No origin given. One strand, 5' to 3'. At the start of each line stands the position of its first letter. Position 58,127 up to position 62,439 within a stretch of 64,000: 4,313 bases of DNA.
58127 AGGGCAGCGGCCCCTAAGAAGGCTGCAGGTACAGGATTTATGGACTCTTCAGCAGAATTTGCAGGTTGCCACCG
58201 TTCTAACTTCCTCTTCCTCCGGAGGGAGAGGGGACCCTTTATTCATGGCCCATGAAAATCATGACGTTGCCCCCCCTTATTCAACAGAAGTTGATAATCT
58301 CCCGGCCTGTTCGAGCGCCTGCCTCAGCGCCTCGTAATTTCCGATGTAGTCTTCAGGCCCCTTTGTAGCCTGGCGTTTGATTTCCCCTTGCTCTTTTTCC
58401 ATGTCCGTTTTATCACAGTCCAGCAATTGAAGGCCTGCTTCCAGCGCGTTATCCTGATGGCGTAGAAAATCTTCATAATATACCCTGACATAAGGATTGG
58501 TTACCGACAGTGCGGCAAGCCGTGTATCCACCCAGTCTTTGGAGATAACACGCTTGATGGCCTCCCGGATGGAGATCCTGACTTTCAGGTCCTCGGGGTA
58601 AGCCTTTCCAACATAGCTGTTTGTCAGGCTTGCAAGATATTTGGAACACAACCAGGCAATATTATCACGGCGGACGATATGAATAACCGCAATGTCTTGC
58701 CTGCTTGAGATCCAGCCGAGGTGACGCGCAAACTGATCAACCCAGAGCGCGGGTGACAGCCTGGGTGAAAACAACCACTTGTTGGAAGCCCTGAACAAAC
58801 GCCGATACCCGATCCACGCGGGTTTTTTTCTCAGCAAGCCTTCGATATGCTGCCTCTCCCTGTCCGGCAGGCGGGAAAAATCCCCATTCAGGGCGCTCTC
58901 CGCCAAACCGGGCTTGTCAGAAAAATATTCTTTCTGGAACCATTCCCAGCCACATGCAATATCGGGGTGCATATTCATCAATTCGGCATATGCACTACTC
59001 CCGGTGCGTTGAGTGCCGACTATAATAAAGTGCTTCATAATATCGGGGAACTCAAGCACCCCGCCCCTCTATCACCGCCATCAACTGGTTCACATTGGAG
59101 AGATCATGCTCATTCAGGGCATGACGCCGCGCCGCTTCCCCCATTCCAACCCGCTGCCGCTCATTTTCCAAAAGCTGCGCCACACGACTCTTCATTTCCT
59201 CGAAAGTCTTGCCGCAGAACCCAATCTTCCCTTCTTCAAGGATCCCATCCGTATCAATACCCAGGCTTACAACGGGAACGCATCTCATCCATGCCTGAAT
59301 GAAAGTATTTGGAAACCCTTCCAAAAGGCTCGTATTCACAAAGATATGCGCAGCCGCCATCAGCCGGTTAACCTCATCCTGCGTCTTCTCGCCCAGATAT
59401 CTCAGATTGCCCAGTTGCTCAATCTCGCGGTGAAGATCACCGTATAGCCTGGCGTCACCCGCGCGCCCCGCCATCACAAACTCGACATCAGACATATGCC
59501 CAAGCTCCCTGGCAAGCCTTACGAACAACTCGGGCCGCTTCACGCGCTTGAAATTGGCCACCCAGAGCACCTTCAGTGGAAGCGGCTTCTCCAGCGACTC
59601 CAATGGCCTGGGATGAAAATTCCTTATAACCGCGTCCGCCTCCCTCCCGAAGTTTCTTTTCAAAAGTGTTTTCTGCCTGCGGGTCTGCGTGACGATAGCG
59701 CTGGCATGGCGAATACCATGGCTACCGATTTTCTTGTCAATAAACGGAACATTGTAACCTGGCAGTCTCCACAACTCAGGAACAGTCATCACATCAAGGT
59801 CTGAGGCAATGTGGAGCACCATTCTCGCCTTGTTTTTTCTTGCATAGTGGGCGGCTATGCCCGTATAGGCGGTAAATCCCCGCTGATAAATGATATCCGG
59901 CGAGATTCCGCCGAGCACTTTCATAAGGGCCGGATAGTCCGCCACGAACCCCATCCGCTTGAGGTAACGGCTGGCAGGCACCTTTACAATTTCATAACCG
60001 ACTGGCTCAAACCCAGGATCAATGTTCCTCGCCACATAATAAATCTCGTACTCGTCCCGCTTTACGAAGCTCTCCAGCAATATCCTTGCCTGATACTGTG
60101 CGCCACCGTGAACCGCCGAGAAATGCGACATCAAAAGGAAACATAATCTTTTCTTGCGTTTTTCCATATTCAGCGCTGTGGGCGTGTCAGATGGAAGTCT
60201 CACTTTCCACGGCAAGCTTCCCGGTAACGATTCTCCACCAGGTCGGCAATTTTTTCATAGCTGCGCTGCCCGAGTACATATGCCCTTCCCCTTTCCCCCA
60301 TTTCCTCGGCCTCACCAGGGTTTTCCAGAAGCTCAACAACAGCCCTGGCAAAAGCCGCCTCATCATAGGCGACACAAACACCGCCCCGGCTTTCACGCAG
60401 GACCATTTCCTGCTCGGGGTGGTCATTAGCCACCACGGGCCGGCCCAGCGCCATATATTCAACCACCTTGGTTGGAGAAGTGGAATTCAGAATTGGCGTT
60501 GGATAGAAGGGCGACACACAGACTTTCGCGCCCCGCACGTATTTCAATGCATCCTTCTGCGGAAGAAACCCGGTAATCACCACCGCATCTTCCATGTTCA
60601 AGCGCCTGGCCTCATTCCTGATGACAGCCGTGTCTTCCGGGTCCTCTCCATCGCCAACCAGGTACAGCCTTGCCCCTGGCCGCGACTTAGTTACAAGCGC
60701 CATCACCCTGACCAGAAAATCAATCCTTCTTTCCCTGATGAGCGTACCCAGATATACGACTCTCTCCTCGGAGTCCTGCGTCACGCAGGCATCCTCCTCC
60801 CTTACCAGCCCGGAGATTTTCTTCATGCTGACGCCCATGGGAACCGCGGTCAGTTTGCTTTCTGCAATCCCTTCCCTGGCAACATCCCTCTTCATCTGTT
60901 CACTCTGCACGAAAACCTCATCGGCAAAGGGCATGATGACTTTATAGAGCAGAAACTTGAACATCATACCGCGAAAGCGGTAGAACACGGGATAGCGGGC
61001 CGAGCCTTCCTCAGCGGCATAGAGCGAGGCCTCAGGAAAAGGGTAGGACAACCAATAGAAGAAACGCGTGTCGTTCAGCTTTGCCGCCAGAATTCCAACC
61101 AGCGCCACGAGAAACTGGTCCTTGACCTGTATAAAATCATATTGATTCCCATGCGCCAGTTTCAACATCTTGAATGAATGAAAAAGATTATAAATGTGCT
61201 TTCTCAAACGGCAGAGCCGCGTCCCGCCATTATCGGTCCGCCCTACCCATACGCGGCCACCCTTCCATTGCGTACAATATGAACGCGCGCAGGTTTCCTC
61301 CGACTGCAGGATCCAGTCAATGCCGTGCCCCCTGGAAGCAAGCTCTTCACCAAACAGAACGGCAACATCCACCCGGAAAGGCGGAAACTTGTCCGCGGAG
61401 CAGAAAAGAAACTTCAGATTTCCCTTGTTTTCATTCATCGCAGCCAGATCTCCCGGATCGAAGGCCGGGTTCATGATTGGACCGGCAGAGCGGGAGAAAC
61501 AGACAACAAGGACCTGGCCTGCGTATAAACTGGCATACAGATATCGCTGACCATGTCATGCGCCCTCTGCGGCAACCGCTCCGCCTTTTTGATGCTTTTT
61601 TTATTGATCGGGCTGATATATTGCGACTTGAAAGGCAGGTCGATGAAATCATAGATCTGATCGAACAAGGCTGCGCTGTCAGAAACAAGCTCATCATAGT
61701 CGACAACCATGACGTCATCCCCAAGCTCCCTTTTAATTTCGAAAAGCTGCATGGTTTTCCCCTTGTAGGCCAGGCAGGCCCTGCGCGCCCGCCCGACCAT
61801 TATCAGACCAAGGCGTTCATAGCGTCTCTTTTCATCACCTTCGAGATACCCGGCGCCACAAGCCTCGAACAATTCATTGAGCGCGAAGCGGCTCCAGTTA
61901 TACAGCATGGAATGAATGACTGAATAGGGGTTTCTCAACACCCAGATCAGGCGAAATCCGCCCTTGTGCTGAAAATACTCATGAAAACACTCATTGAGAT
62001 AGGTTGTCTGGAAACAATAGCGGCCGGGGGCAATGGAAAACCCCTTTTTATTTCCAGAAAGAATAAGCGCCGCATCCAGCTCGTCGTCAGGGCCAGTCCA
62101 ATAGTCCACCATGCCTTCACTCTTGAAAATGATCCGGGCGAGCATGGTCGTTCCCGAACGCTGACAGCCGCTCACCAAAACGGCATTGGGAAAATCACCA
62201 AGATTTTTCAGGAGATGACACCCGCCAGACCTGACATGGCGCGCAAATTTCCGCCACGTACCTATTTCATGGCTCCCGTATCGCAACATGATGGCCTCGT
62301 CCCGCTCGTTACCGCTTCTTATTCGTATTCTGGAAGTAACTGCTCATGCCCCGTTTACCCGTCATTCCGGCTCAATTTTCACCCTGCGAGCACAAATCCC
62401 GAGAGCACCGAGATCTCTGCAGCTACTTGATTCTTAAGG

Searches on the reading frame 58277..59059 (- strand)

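Call 5: search_protein_families(library=pfam, proteins=[window:58277-59059:-])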
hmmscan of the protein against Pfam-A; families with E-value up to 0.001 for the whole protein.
window:58277-59059:- (260 aa): 1 family
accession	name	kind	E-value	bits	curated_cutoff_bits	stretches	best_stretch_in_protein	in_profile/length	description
PF13469.12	Sulfotransfer_3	-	4.2e-07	30.9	27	1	12-215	3-212/216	Sulfotransferase family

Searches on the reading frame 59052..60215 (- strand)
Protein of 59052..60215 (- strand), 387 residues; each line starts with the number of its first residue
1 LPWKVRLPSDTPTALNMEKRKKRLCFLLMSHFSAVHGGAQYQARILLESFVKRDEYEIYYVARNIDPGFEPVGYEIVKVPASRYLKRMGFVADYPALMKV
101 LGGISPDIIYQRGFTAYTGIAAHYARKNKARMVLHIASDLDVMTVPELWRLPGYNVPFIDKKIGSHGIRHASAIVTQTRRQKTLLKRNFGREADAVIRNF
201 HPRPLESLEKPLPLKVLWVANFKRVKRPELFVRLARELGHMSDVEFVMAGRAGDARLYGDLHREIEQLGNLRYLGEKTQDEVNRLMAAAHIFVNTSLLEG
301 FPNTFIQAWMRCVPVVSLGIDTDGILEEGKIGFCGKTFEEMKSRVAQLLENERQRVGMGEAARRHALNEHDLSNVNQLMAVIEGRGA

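Call 5: search_protein_families(library=pfam, proteins=[window:59052-60215:-])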
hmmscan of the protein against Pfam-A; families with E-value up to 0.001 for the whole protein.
window:59052-60215:- (387 aa): 5 families
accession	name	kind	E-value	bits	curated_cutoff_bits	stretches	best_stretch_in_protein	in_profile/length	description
PF00534.26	Glycos_transf_1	-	4.7e-15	56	26.4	1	214-364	16-171/172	Glycosyl transferases group 1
PF13692.12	Glyco_trans_1_4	-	7.3e-14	52.7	27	1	215-351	3-142/142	Glycosyl transferases group 1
PF13524.12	Glyco_trans_1_2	-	1.8e-07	31.7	25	1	231-374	5-137/144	Glycosyl transferase-like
PF13579.12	Glyco_trans_4_4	-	2.7e-05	25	29.7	1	61-194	24-151/158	Glycosyl transferase 4-like domain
PF13439.12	Glyco_transf_4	-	3.2e-05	24.5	28.5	1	37-194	2-157/170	Glycosyltransferase Family 4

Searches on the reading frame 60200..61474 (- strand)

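Call 5: search_protein_families(library=pfam, proteins=[window:60200-61474:-])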
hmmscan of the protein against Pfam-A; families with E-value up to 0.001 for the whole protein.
window:60200-61474:- (424 aa): 5 families
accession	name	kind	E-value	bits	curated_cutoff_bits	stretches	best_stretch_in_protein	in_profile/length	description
PF13692.12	Glyco_trans_1_4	-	5.2e-25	88.8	27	1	237-385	2-142/142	Glycosyl transferases group 1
PF00534.26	Glycos_transf_1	-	8.7e-21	74.6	26.4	1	234-397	13-170/172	Glycosyl transferases group 1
PF13524.12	Glyco_trans_1_2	-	4.4e-13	49.9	25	1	263-411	10-140/144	Glycosyl transferase-like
PF13439.12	Glyco_transf_4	-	1.6e-08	35.2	28.5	1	41-216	11-167/170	Glycosyltransferase Family 4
PF13579.12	Glyco_trans_4_4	-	3.3e-07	31.2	29.7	1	42-214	11-158/158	Glycosyl transferase 4-like domain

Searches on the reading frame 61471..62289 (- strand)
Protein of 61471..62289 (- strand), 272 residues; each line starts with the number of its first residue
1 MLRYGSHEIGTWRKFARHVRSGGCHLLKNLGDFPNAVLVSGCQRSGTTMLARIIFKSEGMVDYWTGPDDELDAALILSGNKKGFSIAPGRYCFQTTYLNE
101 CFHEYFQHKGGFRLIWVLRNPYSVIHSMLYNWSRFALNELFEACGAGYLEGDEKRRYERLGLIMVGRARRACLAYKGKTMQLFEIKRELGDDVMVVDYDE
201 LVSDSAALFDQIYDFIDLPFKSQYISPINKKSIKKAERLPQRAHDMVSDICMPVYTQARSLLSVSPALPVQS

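Call 5: search_protein_families(library=pfam, proteins=[window:61471-62289:-])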
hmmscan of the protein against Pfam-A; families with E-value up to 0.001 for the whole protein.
window:61471-62289:- (272 aa): 2 families
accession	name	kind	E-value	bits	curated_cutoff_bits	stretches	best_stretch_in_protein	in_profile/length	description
PF13469.12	Sulfotransfer_3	-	1.7e-09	38.7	27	1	113-221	126-215/216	Sulfotransferase family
PF00685.33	Sulfotransfer_1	-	1.2e-07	31.9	22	1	113-235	92-198/255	Sulfotransferase domain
